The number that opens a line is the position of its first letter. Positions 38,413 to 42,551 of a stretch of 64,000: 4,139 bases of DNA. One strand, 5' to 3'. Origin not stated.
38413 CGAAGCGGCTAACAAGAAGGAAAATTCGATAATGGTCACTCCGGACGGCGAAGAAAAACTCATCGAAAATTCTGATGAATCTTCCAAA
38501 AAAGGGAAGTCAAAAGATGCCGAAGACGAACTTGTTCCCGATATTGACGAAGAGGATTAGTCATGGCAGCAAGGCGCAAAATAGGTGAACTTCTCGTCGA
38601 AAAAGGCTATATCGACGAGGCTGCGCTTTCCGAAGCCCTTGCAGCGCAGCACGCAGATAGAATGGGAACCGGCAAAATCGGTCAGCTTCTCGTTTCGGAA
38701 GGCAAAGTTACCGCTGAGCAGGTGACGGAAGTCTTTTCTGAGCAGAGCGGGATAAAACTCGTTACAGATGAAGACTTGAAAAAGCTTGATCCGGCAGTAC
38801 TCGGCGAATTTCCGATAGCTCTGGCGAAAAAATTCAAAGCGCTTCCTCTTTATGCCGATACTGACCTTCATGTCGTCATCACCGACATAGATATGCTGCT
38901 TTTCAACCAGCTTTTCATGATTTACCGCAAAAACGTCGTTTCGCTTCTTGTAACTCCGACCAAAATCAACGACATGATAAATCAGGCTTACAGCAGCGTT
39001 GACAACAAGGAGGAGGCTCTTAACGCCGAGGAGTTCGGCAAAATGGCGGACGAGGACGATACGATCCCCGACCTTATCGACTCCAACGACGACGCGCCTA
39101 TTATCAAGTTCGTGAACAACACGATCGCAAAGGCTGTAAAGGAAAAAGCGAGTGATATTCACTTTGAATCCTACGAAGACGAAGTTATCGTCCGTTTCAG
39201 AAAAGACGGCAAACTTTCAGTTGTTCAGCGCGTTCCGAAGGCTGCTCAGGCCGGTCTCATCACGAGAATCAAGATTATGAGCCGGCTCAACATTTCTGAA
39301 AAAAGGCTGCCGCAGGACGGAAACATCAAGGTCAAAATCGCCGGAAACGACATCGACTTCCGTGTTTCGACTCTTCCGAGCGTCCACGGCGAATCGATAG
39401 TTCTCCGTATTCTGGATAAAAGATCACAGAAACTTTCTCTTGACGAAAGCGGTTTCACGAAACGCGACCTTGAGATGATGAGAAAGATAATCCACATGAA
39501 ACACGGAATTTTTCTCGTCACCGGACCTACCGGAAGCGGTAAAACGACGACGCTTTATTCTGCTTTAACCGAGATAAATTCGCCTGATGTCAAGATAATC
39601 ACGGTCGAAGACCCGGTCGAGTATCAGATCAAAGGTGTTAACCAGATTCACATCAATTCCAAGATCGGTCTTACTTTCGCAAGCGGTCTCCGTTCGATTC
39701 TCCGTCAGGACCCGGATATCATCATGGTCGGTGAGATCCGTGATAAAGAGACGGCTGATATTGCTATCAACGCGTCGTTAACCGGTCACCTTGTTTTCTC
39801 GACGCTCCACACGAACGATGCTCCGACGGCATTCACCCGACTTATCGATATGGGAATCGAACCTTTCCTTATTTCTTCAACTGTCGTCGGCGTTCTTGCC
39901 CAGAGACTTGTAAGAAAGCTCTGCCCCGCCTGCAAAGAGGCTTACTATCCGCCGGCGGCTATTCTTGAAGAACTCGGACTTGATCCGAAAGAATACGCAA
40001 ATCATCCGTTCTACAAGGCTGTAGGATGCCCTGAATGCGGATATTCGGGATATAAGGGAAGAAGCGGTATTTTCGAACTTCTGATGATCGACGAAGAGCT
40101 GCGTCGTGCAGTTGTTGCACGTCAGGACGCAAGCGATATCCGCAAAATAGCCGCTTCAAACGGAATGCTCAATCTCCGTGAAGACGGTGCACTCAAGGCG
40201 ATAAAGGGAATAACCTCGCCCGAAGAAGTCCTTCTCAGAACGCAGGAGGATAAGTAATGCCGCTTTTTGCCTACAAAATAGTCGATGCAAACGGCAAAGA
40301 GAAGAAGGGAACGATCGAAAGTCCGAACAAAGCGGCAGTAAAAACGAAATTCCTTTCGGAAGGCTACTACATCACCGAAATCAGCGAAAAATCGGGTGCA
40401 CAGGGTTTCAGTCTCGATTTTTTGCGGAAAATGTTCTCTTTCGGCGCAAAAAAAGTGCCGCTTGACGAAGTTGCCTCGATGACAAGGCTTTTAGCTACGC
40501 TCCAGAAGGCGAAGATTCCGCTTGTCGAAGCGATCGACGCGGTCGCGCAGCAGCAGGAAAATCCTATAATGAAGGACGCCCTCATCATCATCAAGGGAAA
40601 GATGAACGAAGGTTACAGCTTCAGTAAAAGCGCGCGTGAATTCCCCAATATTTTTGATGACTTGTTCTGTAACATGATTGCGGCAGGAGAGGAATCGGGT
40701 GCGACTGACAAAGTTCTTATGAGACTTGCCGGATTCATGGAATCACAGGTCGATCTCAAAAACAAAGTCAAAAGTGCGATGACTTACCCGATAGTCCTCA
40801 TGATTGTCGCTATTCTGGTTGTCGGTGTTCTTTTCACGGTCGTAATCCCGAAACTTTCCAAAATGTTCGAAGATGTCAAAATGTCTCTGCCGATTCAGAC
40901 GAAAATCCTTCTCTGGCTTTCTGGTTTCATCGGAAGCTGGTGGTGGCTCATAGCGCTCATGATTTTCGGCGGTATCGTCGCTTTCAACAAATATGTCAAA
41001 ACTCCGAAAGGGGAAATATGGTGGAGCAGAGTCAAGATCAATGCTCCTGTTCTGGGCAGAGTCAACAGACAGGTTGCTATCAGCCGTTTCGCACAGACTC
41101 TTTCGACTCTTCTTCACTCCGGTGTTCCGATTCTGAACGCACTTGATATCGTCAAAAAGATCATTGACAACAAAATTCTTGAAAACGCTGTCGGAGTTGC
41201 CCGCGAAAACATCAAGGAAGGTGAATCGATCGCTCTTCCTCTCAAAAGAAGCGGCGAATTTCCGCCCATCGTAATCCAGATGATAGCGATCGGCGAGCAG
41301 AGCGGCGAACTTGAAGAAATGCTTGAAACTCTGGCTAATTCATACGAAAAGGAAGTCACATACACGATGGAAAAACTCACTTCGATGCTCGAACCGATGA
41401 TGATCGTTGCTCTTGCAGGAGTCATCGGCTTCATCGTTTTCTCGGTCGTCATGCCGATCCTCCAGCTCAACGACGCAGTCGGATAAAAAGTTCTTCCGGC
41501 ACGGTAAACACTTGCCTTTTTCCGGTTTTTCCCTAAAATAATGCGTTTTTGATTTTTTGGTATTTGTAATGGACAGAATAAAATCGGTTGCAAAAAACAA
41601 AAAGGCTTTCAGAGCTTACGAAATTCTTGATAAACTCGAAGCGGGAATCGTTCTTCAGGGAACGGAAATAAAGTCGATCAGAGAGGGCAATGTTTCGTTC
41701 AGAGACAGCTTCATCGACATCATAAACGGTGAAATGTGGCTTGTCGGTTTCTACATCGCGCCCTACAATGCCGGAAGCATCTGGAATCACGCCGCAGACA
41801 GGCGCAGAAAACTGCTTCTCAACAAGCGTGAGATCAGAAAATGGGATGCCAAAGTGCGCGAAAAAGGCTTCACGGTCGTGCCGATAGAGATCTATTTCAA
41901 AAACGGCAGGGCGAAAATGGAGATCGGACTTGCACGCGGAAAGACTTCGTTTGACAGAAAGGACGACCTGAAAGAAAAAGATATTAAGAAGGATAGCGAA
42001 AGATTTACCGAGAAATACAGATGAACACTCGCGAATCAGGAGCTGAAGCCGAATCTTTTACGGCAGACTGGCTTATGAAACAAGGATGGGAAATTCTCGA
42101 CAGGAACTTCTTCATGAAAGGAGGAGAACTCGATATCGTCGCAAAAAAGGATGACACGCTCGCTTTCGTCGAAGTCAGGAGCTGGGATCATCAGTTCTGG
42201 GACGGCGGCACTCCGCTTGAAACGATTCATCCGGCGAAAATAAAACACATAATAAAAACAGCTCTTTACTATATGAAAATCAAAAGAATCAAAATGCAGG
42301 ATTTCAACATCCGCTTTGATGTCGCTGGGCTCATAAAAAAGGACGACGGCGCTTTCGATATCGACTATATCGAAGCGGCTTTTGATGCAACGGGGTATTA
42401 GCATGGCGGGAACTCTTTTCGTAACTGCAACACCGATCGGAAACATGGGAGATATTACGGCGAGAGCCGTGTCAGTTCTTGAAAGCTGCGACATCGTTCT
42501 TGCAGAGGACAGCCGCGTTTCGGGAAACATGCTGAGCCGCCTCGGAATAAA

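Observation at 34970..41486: T2SS-like gspCDEF core without pseudopilin genes, with an ATPase carrying a textbook tandem MshEN c-di-GMP receptor domain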

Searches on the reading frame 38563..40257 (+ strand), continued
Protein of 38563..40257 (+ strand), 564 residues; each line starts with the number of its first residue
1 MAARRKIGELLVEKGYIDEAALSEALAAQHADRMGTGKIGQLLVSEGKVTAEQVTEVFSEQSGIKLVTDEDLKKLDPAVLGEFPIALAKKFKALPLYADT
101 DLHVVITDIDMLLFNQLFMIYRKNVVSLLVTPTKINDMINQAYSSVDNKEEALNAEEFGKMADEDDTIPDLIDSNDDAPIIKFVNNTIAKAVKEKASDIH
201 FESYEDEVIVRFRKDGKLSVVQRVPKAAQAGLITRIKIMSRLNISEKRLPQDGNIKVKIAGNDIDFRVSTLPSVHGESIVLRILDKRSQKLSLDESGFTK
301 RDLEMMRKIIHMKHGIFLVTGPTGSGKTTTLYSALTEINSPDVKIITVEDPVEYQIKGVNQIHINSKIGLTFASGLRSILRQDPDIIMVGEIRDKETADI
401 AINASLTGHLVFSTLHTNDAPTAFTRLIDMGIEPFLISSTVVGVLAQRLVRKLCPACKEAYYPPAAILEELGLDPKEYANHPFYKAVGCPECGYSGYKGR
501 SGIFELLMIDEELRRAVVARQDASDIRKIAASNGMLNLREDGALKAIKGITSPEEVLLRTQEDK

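Call 41: search_protein_families(library=ncbifam, alignment_id=A2, max_evalue=0.001)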
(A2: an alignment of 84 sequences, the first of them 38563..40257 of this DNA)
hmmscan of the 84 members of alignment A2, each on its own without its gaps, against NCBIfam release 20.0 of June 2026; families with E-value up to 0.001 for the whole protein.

A. member 1, window:38563-40257:+ (564 aa): 22 families
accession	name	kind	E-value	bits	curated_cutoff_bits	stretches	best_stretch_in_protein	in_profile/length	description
TIGR02533.1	type_II_gspE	equivalog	1.9e-188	627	630.25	1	82-558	3-484/486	type II secretion system ATPase GspE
TIGR02538.1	type_IV_pilB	equivalog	4.3e-177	590.1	675.65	1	6-561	1-563/564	type IV-A pilus assembly ATPase PilB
NF053534.1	T4PilAsmATPsTfpB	equivalog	1.4e-140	469.5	850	1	45-557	59-579/584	type IV pilus assembly ATPase TfpB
NF007755.0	PRK10436.1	equivalog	1.1e-133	446.3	617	1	132-557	60-456/465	type II secretion system protein GspE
NF041000.1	ATPase_ComGA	equivalog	7.7e-84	280.8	300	1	186-451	2-266/267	competence type IV pilus ATPase ComGA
TIGR01420.1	pilT_fam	subfamily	4.6e-53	180.6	319.1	1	185-452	3-270/343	PilT/PilU family type 4a pilus ATPase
TIGR02525.1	plasmid_TraJ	equivalog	1.4e-27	96.7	368.3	1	311-430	146-272/372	plasmid transfer ATPase TraJ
TIGR02524.1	dot_icm_DotB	equivalog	8.6e-22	77.8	463.3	1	309-429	129-258/358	Dot/Icm type IV secretion system ATPase DotB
TIGR02782.1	TrbB_P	equivalog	3.4e-19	69.2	304.55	1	297-428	120-253/303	P-type conjugative transfer ATPase TrbB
TIGR03819.1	heli_sec_ATPase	hypoth_equivalog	2.6e-18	66.3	373.15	1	271-432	134-302/340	TadA family conjugal transfer-associated ATPase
TIGR02788.1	VirB11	equivalog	5.1e-18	65.1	249.95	1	301-431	132-266/308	P-type DNA transfer ATPase VirB11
NF058587.1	archaellum_moto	equivalog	2.4e-17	62.9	550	1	312-432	274-398/527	archaellum flagellar ATPase motor FlaI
NF010469.0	PRK13894.1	subfamily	7.4e-17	61.7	508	1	298-428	134-265/320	conjugal transfer ATPase TrbB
NF010407.0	PRK13833.1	subfamily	7.3e-16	58.5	499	1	295-431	126-263/323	conjugal transfer protein TrbB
NF053729.1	c-di-GMP_motif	domain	5e-13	48.6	38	1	6-61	1-53/53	cyclic di-GMP-binding domain-containing protein, MshE-related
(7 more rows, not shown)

B. families by the number of members that match (of 84 scanned): 27 families (the first 25 are shown)
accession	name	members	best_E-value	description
TIGR02533.1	type_II_gspE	84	6.5e-225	type II secretion system ATPase GspE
TIGR02538.1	type_IV_pilB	84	4e-201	type IV-A pilus assembly ATPase PilB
NF053534.1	T4PilAsmATPsTfpB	84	5e-163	type IV pilus assembly ATPase TfpB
NF007755.0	PRK10436.1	84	8.9e-146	type II secretion system protein GspE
NF041000.1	ATPase_ComGA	84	7.7e-84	competence type IV pilus ATPase ComGA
TIGR01420.1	pilT_fam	84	6.7e-59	PilT/PilU family type 4a pilus ATPase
TIGR02525.1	plasmid_TraJ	84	4.6e-31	plasmid transfer ATPase TraJ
TIGR02524.1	dot_icm_DotB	84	4.2e-25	Dot/Icm type IV secretion system ATPase DotB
NF058587.1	archaellum_moto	84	8.4e-22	archaellum flagellar ATPase motor FlaI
TIGR02782.1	TrbB_P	84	3.4e-19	P-type conjugative transfer ATPase TrbB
TIGR03819.1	heli_sec_ATPase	84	2.6e-18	TadA family conjugal transfer-associated ATPase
TIGR02788.1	VirB11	84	5.1e-18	P-type DNA transfer ATPase VirB11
NF010407.0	PRK13833.1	84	3.1e-17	conjugal transfer protein TrbB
NF010469.0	PRK13894.1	84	4.5e-17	conjugal transfer ATPase TrbB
NF053672.1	bindosome_BasE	84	4.1e-13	bindosome assembly system ATPase subunit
NF053729.1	c-di-GMP_motif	78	2.2e-19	cyclic di-GMP-binding domain-containing protein, MshE-related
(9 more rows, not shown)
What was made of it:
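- On Type II secretion system (Gsp): All 84 homologues scanned match TIGR02533 at E 0.001 or better (call 41).
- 78 of 84 homologues match NF053729 (call 41).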

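Call 50: predict_structure(alignment_id=A2)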
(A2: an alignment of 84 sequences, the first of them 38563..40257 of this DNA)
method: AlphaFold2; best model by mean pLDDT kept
length: 564 residues; sequences in the alignment: 84
mean_pLDDT: 86.0   pTM: 0.59
mean pLDDT of the five models: 86.0, 85.2, 85.1, 84.1, 83.9
residues with pLDDT >= 90: 309; 70-90: 201; 50-70: 21; < 50: 33
segments of 3 or more residues with pLDDT < 50: 148-176
pLDDT, mean of each block of 10 residues (from residue 1): 73 91 87 71 88 92 92 91 90 94 94 92 95 88 65 35 30 50 88 87 91 81 88 90 83 82 81 86 71 91 95 96 90 92 86 78 79 81 84 92 93 94 96 97 97 96 95 94 95 90 96 96 95 94 97 94 56
secondary structure, 60 per line:
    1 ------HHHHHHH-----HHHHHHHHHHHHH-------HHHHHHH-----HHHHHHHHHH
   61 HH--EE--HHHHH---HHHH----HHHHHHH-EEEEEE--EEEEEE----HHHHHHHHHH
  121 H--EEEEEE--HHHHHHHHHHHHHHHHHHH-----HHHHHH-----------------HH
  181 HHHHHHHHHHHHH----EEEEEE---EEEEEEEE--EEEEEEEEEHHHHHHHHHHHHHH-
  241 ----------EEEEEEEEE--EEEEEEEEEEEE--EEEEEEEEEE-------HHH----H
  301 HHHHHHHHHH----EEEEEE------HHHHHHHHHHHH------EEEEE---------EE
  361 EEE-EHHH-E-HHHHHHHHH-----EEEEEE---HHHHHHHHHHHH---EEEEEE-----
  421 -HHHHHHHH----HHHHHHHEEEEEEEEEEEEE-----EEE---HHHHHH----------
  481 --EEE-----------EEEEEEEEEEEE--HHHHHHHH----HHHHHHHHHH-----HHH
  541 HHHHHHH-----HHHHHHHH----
elements in order: H7-13 H19-31 H39-45 H51-62 H69-73 H77-80 H85-91 E93-98 E101-106 H111-121 E124-129 H132-150 H156-161 H179-193 E198-203 E207-214 E217-225 H226-239 E251-259 E262-273 E276-285 H300-310 E315-320 H327-338 E345-349 E359-363 H372-380 E386-391 H395-406 E410-415 H422-429 H434-440 E441-453 E459-461 H465-470 E483-485 E497-508 H511-518 H523-532 H538-547 H553-560

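Call 61: find_encoding_contigs(protein=P0133, flank=2500, max_places=10)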
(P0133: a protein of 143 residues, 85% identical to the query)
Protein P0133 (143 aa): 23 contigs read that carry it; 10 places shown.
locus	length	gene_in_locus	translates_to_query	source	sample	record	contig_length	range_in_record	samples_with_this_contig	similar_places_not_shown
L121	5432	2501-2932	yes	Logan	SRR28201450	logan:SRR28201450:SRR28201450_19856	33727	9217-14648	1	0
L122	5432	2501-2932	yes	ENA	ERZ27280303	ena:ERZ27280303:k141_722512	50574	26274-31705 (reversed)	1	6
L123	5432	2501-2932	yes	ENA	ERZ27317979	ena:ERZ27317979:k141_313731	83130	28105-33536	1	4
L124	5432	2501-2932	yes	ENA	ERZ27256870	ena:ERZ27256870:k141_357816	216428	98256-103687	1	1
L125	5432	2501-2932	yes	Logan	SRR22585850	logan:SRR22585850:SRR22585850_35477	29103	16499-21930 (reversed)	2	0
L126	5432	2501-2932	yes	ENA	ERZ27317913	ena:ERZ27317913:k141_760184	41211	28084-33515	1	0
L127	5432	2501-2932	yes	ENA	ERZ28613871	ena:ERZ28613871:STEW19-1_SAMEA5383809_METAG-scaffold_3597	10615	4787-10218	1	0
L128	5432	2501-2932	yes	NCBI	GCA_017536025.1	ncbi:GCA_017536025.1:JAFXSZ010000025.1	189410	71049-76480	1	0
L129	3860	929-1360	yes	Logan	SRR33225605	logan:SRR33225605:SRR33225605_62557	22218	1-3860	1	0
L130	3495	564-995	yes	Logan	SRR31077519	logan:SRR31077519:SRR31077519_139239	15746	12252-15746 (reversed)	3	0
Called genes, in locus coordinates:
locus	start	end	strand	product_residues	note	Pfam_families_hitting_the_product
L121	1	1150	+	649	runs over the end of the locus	PF02518:HATPase_c (faint), PF13589:HATPase_c_3, PF00183:HSP90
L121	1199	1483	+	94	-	PF05015:HigB-like_toxin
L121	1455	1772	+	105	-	PF01381:HTH_3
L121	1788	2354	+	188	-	PF01966:HD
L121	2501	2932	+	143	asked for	PF07963:N_methyl (weak), PF08334:T2SSG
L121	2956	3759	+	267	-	-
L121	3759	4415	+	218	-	-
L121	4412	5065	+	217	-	PF07963:N_methyl, PF11612:T2SSJ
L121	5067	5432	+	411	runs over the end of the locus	PF21687:T2SSK_1st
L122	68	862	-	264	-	PF04326:SLFN_AlbA_2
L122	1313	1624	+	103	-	-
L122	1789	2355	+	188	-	PF01966:HD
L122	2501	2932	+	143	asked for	PF07963:N_methyl (weak), PF08334:T2SSG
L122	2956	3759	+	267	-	-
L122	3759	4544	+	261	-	-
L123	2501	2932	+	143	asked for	PF07963:N_methyl (weak), PF08334:T2SSG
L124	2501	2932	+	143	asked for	PF07963:N_methyl (weak), PF08334:T2SSG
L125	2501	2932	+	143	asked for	PF07963:N_methyl (weak), PF08334:T2SSG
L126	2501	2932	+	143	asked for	PF07963:N_methyl (weak), PF08334:T2SSG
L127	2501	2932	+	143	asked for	PF07963:N_methyl (weak), PF08334:T2SSG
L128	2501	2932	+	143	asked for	PF07963:N_methyl (weak), PF08334:T2SSG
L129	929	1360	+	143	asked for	PF07963:N_methyl (weak), PF08334:T2SSG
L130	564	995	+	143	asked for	PF07963:N_methyl (weak), PF08334:T2SSG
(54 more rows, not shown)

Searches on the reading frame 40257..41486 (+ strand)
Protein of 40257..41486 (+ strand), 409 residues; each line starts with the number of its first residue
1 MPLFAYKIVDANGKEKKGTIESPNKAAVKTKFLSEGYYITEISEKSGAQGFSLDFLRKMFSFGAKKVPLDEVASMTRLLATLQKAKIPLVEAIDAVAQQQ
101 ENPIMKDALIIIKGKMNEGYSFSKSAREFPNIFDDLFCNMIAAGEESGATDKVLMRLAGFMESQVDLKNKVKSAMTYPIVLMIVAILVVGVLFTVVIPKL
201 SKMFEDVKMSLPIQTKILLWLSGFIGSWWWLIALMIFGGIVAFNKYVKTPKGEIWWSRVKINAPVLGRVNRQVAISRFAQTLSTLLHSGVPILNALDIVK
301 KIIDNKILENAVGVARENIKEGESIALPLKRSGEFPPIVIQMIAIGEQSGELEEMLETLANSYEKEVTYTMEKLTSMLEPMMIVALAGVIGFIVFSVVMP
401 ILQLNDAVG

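Call 7: search_protein_families(library=pfam, proteins=[window:40257-41486:+], max_evalue=0.01)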
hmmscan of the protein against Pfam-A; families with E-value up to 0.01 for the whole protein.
window:40257-41486:+ (409 aa): 1 family
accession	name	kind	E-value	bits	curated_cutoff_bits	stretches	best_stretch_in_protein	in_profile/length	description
PF00482.28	T2SSF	-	1.2e-64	216.3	25.2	2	76-198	2-125/125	Type II secretion system (T2SS), protein F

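Call 12: search_protein_families(library=ncbifam, proteins=[window:40257-41486:+], max_evalue=0.001)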
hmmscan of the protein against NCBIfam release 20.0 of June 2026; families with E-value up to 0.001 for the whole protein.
window:40257-41486:+ (409 aa): 6 families
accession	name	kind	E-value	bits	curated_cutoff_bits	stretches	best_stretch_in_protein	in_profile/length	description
TIGR02120.1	GspF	equivalog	2.4e-126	422.2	424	1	4-408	1-401/401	type II secretion system inner membrane protein GspF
NF052606.1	T4PiliAsmPilCMyx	equivalog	7.8e-97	324.7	700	1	4-408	22-418/419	type IV pilus assembly protein PilC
NF052607.1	T4PiliAsmPilCThrm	equivalog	9e-93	311.5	700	1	1-404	1-400/406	type IV pilus assembly protein PilC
NF007861.0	PRK10573.1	equivalog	4.3e-73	246.7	401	1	60-408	49-398/401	protein transport protein HofC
NF047826.1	T3SSXpsF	equivalog_domain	1.2e-72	244.9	650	1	1-409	1-405/405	type II secretion system protein XpsF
NF041012.2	T4P_ComGB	equivalog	1e-35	123.7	240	1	74-404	5-330/332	competence type IV pilus assembly protein ComGB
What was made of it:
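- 40257..41486 (+): gspF, inner-membrane platform protein (409 aa). Last gsp gene of this half-operon. TIGR02120 422.2 bits against a cut-off of 424 (calls 7, 12).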

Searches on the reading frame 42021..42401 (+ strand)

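Call 7: search_protein_families(library=pfam, proteins=[window:42021-42401:+], max_evalue=0.01)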
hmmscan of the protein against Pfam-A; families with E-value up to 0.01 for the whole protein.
window:42021-42401:+ (126 aa): 2 families
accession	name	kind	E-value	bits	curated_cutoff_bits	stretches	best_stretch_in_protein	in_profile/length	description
PF02021.23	UPF0102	-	4.3e-21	75.5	23.6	1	10-102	1-78/80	Uncharacterised protein family UPF0102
PF08378.17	NERD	-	0.0068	17.4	22.1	1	6-60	1-62/111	Nuclease-related domain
